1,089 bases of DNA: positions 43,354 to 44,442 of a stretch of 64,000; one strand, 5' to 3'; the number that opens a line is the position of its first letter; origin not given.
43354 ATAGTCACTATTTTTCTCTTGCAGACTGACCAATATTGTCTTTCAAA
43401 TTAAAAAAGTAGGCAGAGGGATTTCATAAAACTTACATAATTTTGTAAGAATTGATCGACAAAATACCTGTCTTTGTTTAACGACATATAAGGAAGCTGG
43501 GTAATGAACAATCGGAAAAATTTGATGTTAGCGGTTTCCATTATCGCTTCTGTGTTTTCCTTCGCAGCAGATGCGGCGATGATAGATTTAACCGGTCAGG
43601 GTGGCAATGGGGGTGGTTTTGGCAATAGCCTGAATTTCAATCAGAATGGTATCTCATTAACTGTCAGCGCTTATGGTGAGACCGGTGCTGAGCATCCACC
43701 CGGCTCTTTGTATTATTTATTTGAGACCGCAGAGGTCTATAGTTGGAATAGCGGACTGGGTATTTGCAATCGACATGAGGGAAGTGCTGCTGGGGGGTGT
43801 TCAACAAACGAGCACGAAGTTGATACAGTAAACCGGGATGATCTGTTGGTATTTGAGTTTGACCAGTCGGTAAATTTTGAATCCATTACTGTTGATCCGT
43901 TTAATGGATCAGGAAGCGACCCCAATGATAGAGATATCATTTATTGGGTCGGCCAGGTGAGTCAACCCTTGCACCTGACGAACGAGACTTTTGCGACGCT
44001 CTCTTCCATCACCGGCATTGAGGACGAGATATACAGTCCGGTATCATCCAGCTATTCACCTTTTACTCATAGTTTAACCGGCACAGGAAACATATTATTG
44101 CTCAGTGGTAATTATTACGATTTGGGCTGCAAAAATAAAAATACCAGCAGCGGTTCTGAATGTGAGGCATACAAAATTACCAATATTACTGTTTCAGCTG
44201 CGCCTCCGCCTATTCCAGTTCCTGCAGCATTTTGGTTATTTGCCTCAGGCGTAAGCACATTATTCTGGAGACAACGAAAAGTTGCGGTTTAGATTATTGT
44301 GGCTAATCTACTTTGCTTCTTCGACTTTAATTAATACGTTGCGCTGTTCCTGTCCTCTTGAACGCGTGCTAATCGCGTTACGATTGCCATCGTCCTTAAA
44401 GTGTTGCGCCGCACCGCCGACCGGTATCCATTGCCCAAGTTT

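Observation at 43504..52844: Two VPLPA-CTERM sorting-domain proteins imply a dedicated exosortase system encoded elsewhere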

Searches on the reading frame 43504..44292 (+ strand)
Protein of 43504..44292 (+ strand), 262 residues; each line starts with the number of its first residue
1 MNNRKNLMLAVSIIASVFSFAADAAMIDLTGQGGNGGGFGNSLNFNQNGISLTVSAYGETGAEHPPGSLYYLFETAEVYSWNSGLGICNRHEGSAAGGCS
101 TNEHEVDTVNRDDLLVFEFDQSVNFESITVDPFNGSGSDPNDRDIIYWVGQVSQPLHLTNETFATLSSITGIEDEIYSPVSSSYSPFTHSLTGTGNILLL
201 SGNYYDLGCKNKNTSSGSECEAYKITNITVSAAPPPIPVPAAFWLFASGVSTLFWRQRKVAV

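Call 3: search_protein_families(library=ncbifam, proteins=[window:43504-44289:+], max_evalue=1)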
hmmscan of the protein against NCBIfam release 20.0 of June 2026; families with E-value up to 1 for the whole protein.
window:43504-44289:+ (262 aa): 1 family
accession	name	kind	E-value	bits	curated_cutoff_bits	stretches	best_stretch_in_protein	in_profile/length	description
NF041927.1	Xrt_dep_XDP1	equivalog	5.3e-21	75.7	125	1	14-259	5-241/242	exosortase-dependent surface protein XDP1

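Call 4: search_protein_families(library=pfam, proteins=[window:43504-44289:+], max_evalue=1)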
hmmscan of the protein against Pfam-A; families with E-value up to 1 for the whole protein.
window:43504-44289:+ (262 aa): 1 family
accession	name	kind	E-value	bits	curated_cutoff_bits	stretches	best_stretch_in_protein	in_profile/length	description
PF07589.16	PEP-CTERM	-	0.045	14.3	20.7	1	236-259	1-24/24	PEP-CTERM motif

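Call 12: find_encoding_contigs(protein=window:43504-44292:+, flank=10000, max_places=6)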
Protein window:43504-44292:+ (262 aa): 1 contig read that carries it; 1 place shown.
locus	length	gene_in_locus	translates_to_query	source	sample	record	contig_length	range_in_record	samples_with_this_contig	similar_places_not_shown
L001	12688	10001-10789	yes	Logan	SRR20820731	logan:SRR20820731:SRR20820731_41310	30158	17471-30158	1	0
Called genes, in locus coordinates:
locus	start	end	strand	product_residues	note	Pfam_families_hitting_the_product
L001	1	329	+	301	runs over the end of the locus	PF16113:ECH_2, PF00378:ECH_1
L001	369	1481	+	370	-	PF00487:FA_desaturase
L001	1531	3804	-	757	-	PF00512:HisKA, PF02518:HATPase_c, PF00072:Response_reg, PF01627:Hpt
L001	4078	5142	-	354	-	PF00072:Response_reg, PF13487:HD_5, PF01966:HD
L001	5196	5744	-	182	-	PF01713:Smr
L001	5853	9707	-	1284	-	PF18076:FGAR-AT_N, PF18072:FGAR-AT_linker, PF02769:AIRS_C, PF22689:FGAR-AT_PurM_N-like, PF02769:AIRS_C, PF13507:GATase_5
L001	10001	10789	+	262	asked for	-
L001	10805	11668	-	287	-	PF03958:Secretin_N (weak), PF00263:Secretin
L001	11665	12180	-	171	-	PF25559:DUF7931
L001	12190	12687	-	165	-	?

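Call 14: find_homologous_proteins(query=window:43504-44289:+, max_evalue=0.001)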
Query window:43504-44289:+ (262 aa): 64 proteins with E <= 0.001 among 1039 candidates.
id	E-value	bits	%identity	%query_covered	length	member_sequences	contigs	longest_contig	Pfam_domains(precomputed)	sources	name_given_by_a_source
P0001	3.3e-173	592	100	100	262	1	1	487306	-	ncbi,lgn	-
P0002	8.6e-102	358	72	85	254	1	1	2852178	-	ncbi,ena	-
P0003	6.7e-98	345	63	83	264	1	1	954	-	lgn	-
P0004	3.3e-94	333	62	94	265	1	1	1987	-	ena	-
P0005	5.9e-94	333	58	98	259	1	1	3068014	-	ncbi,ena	-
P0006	2.2e-93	331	56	100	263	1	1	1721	-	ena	-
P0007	2.9e-93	330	63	83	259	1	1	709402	-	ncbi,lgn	-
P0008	2.9e-93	330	60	97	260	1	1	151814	-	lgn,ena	-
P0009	9.4e-93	329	64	81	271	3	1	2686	-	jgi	jgi:hypothetical protein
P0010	1.5e-92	328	61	91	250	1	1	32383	-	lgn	-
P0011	2.1e-90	321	57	98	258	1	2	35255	-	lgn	-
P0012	2.1e-90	321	63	92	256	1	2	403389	-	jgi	jgi:hypothetical protein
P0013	1.5e-89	318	57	97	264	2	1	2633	-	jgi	jgi:hypothetical protein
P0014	1.1e-86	309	55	100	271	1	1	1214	-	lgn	-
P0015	2.6e-84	301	62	84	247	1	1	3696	-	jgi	jgi:hypothetical protein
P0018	1.7e-81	292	54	84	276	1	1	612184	-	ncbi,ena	-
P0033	1.7e-78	282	50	99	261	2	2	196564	-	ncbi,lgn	ncbi:MAG: VPLPA-CTERM sorting domain-containing protein [Gammaproteobacteria bacterium]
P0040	1.5e-74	269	52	91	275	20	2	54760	-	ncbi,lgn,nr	ncbi:MAG: VPLPA-CTERM sorting domain-containing protein [Proteobacteria bacterium]|nr:MAG: VPLPA-CTE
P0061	6.9e-58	214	49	92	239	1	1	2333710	-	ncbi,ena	-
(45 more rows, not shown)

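Call 15: list_cluster_members(proteins=[P0001, P0002, P0005, P0007, P0018, P0061, P0033, P0040])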
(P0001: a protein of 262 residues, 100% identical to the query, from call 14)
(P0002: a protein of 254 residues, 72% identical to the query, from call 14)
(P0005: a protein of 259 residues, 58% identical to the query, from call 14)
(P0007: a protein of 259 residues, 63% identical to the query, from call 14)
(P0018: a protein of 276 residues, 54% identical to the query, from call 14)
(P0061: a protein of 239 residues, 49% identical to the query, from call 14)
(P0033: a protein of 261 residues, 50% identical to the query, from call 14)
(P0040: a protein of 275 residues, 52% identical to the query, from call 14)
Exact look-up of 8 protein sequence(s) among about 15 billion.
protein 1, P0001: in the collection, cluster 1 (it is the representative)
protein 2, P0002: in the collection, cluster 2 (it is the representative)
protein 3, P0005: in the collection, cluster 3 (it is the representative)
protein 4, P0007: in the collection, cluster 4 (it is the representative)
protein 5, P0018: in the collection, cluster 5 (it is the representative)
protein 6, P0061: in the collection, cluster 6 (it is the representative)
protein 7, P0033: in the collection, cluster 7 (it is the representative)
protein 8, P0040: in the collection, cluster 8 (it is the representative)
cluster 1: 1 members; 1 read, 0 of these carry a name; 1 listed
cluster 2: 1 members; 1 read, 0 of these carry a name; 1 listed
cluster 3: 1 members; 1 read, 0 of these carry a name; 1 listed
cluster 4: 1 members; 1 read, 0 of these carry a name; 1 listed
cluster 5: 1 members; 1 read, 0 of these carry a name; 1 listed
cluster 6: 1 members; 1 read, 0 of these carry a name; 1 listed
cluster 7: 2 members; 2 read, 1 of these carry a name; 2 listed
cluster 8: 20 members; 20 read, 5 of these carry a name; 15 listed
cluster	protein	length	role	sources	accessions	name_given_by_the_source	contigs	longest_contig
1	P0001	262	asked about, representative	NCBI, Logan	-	-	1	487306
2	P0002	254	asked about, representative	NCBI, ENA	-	-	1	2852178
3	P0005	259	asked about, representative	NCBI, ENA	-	-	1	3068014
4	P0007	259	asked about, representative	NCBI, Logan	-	-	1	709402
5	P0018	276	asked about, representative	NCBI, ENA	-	-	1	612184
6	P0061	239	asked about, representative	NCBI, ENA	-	-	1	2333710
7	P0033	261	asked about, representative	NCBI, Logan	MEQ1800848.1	MAG: VPLPA-CTERM sorting domain-containing protein [Gammaproteobacteria bacterium]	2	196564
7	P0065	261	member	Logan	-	-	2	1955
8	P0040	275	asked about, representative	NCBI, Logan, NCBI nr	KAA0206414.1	MAG: VPLPA-CTERM sorting domain-containing protein [Proteobacteria bacterium] | MAG: VPLPA-CTERM sorting domain-containing protein [Pseudomonadota bacterium]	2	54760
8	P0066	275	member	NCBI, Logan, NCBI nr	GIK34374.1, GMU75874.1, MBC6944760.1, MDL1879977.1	MAG: hypothetical protein AMXMBFR45_13650 [Gammaproteobacteria bacterium] | VPLPA-CTERM sorting domain-containing protein [Gammaproteobacteria bacterium]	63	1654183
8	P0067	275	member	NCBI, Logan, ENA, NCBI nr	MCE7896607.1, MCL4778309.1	MAG: VPLPA-CTERM sorting domain-containing protein [Gammaproteobacteria bacterium] | VPLPA-CTERM sorting domain-containing protein [Gammaproteobacteria bacterium PRO8]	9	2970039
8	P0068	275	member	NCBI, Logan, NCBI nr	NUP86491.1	MAG: VPLPA-CTERM sorting domain-containing protein [Burkholderiaceae bacterium] | VPLPA-CTERM sorting domain-containing protein [Burkholderiaceae bacterium]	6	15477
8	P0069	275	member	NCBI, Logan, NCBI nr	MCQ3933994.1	MAG: hypothetical protein DPW23_03780 [Gammaproteobacteria bacterium] | hypothetical protein [Gammaproteobacteria bacterium]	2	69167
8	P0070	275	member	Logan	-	-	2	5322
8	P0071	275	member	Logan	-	-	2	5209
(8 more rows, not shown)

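Call 16: find_encoding_contigs(protein=P0002, flank=10000, max_places=3)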
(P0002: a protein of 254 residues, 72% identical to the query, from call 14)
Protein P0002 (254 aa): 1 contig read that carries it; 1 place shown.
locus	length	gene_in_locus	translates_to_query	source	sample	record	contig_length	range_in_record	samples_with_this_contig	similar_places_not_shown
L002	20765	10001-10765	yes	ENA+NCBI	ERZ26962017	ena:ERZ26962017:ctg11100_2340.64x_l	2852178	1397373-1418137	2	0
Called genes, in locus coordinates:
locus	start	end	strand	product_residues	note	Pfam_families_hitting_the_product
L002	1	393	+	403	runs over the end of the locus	PF28597:T2SSF_N, PF00482:T2SSF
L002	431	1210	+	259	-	PF10411:DsbC_N, PF13098:Thioredoxin_2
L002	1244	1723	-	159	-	PF04612:T2SSM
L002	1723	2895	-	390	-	PF05134:T2SSL, PF12693:GspL_C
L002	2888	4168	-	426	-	PF21687:T2SSK_1st, PF12836:HHH_3 (faint), PF03934:T2SSK (weak)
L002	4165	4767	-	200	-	PF07963:N_methyl, PF11612:T2SSJ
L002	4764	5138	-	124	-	PF07963:N_methyl, PF02501:T2SSI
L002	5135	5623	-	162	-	PF07963:N_methyl (weak)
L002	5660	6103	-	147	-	PF07963:N_methyl, PF08334:T2SSG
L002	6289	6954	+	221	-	-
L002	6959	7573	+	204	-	-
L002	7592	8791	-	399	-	PF14793:DUF4478, PF18306:LDcluster4 (faint), PF03641:Lysine_decarbox, PF11892:PpnN_C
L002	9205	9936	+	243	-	-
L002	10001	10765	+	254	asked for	-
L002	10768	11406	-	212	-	-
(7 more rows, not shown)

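Call 19: search_protein_families(library=ncbifam, alignment_id=A1, max_evalue=1)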
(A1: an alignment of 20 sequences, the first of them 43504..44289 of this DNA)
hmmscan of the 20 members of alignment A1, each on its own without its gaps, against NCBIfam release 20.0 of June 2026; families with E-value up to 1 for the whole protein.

A. member 1, window:43504-44289:+ (262 aa): 1 family
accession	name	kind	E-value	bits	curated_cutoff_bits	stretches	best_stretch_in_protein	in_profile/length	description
NF041927.1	Xrt_dep_XDP1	equivalog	5.3e-21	75.7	125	1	14-259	5-241/242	exosortase-dependent surface protein XDP1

B. families by the number of members that match (of 20 scanned): 13 families
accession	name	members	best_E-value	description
NF041927.1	Xrt_dep_XDP1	20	1.2e-23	exosortase-dependent surface protein XDP1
TIGR03370.1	VPLPA-CTERM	15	5.4e-10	VPLPA-CTERM sorting domain-containing protein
NF033554.9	floc_PepA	11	1.2e-05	flocculation-associated PEP-CTERM protein PepA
NF038125.1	PEP_CTERM_THxN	10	0.00024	THxN family PEP-CTERM protein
NF041538.1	PEP_EDSA_1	9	1e-05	EDSAP-1 family PEP-CTERM protein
NF038120.1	PEP_CTERM_QFxxD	9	1.3e-05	NF038120 family PEP-CTERM protein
TIGR02595.1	PEP_CTERM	9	0.0064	PEP-CTERM sorting domain-containing protein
NF038124.1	PEP_CTERM_TLD_A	8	0.001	PEP_CTERM-anchored TLD domain-containing protein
NF038129.1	PEP_NF038129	7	0.00032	NF038129 family PEP-CTERM protein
NF046088.1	anchor_EppA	6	5.9e-05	EPS-associated small membrane protein EppA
NF038118.1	PEP_CTERM_CCXG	4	0.011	CCXG family PEP-CTERM protein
NF038126.1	PEP_CTERM_FxDxF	1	0.019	FxDxF family PEP-CTERM protein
TIGR03778.1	VPDSG_CTERM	1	0.69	VPDSG-CTERM sorting domain-containing protein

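Call 24: find_related_loci(query=A1, collection=genome_contigs, flank=10000)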
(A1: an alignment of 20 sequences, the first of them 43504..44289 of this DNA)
Query A1 (262 aa) in genome_contigs; peptide patterns used: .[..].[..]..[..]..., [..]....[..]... (x = any residue, [..] = any of these).
58 stretches matched a pattern; 39 encode a relative of the query (tblastn E <= 1e-3); 39 distinct loci.
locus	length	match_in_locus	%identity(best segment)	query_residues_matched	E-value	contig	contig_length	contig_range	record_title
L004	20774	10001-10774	57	1-259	3e-87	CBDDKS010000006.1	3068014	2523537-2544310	MAG: Kangiellaceae bacterium isolate 5f2d3892-e8ac-4e39-b8dc-31582347751a genome assembly, contig: contig_6, whole genom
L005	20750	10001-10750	54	1-250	5e-85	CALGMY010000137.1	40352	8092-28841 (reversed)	MAG TPA_asm: uncultured Gammaproteobacteria bacterium isolate SRR1506987_bin.36_CONCOCT_v1.1_MAG genome assembly, contig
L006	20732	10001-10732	53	11-253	4e-82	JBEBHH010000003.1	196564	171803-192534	MAG: Gammaproteobacteria bacterium isolate ATF_17 NODE_6_length_196564_cov_8.010536, whole genome shotgun sequence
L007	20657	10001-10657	72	22-244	2e-93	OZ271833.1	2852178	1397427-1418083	MAG: Gammaproteobacteria bacterium isolate 2a44d175-53db-4dc9-9779-4eb4755af345 genome assembly, chromosome: 1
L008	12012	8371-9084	52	22-259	1e-79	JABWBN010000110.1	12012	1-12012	MAG: Burkholderiaceae bacterium isolate MAG_31 scaffold_6211, whole genome shotgun sequence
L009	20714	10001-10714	53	22-259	2e-79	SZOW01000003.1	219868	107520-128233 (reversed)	Gammaproteobacteria bacterium PRO2 ZYPT4scaffold_14, whole genome shotgun sequence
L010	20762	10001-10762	52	11-262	2e-78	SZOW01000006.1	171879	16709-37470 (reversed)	Gammaproteobacteria bacterium PRO2 ZYPT4scaffold_33, whole genome shotgun sequence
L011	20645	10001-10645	63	42-259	1e-77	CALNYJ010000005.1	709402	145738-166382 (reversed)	MAG: uncultured Gammaproteobacteria bacterium isolate LOGT_bin.0117 genome assembly, contig: contig_35874, whole genome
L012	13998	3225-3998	49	4-260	1e-74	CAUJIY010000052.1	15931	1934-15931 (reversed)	MAG: Pseudomonadota bacterium isolate KLAP199 genome assembly, contig: KLAP199_570858, whole genome shotgun sequence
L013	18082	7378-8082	51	27-260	2e-73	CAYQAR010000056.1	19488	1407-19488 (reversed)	MAG TPA_asm: uncultured Chromatiaceae bacterium isolate binchicken_co245_125 genome assembly, contig: NODE_2799_length_1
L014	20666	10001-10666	49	17-258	4e-64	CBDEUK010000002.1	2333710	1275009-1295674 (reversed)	MAG: Gammaproteobacteria bacterium isolate aaa19712-8064-448f-a3ea-3039ebdaf282 genome assembly, contig: contig_2, whole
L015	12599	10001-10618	50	41-248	3e-63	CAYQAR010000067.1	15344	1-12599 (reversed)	MAG TPA_asm: uncultured Chromatiaceae bacterium isolate binchicken_co245_125 genome assembly, contig: NODE_4149_length_1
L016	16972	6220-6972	45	3-258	2e-62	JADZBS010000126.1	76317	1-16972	MAG: Gammaproteobacteria bacterium isolate SJ686 c_000001648510, whole genome shotgun sequence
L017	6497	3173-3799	47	41-254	1e-60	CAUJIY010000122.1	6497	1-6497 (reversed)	MAG: Pseudomonadota bacterium isolate KLAP199 genome assembly, contig: KLAP199_79001, whole genome shotgun sequence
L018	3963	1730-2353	35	35-261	9e-32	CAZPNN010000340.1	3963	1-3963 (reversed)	MAG TPA_asm: uncultured Chromatiaceae bacterium isolate binchicken_co165_92 genome assembly, contig: k141_1214403, whole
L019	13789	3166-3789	36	35-261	2e-31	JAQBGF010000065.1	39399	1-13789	MAG: Gammaproteobacteria bacterium isolate MAG_446_bin-03 446_bin-03_ctg-065, whole genome shotgun sequence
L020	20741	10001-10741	33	1-258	3e-31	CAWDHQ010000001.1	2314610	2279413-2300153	MAG: uncultured Gammaproteobacteria bacterium isolate MFD04716.bin.1.291 genome assembly, contig: contig_10971, whole ge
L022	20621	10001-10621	35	35-258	7e-31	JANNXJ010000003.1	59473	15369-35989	MAG: Gammaproteobacteria bacterium isolate VAR_34_metabat_212 VAR_34_k141_1355962, whole genome shotgun sequence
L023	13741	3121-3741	34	35-258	1e-30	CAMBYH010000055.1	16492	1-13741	MAG: Rheinheimera tuosuensis isolate LH-02apr19-57 genome assembly, contig: LH-02apr19-C7640, whole genome shotgun seque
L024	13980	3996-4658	34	14-258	5e-28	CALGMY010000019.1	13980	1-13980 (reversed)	MAG TPA_asm: uncultured Gammaproteobacteria bacterium isolate SRR1506987_bin.36_CONCOCT_v1.1_MAG genome assembly, contig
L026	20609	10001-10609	36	37-259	4e-25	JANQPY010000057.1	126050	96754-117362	MAG: Gammaproteobacteria bacterium isolate IP29b_bin.181 k99_2936450, whole genome shotgun sequence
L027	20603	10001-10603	32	35-253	1e-23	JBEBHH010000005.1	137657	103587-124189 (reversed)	MAG: Gammaproteobacteria bacterium isolate ATF_17 NODE_14_length_137657_cov_8.607278, whole genome shotgun sequence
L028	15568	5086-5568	38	34-204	2e-23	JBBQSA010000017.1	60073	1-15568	MAG: Gammaproteobacteria bacterium isolate Co_metawrap_1719 Cmw_1719_k141_27319381_length_60073_cov_24.9968, whole genom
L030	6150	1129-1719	31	27-240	3e-21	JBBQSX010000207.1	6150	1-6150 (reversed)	MAG: Burkholderiales bacterium isolate Co_metawrap_1787 Cmw_1787_k141_26747504_length_6150_cov_7.9953, whole genome shot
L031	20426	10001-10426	33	3-158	2e-20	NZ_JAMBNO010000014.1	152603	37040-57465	Hydrogenophaga intermedia strain MER 62 NODE_14_, whole genome shotgun sequence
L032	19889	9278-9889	33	36-258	2e-28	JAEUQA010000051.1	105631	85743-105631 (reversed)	MAG: Chromatiales bacterium isolate new MAG-239 k141_1929735, whole genome shotgun sequence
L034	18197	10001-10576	31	27-240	3e-17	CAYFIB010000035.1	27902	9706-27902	MAG TPA_asm: uncultured Caulobacterales bacterium isolate ERP003628_co2_43 genome assembly, contig: NODE_1263_length_279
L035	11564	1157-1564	28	5-153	3e-16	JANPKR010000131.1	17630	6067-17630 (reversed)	MAG: Hydrogenophaga sp. isolate VAR_61_metabat_205 VAR_61_k141_328458, whole genome shotgun sequence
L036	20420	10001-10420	36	6-155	1e-15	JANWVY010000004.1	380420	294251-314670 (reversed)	MAG: Bryobacteraceae bacterium isolate SKYG128 NODE_4_length_380420_cov_8.244213, whole genome shotgun sequence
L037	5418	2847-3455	26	39-259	4e-15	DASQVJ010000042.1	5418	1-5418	MAG TPA_asm: Bryobacteraceae bacterium isolate SMAG_U10984 k141_223366, whole genome shotgun sequence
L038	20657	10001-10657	31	36-259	5e-15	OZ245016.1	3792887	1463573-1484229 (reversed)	MAG: Nitrospirales bacterium isolate 2b092c9d-4204-4368-8925-49f5957368e3 genome assembly, chromosome: 1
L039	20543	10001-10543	27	39-236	9e-14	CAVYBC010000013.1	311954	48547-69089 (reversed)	MAG: Terriglobia bacterium isolate MFD04967.bin.1.142 genome assembly, contig: contig_25309, whole genome shotgun sequen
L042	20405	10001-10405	25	5-156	6e-7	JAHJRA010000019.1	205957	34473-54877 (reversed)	MAG: Gammaproteobacteria bacterium isolate OS_PC_MetaG.mb.126 OS_PC_MetaG.mb.126_k141_361182, whole genome shotgun seque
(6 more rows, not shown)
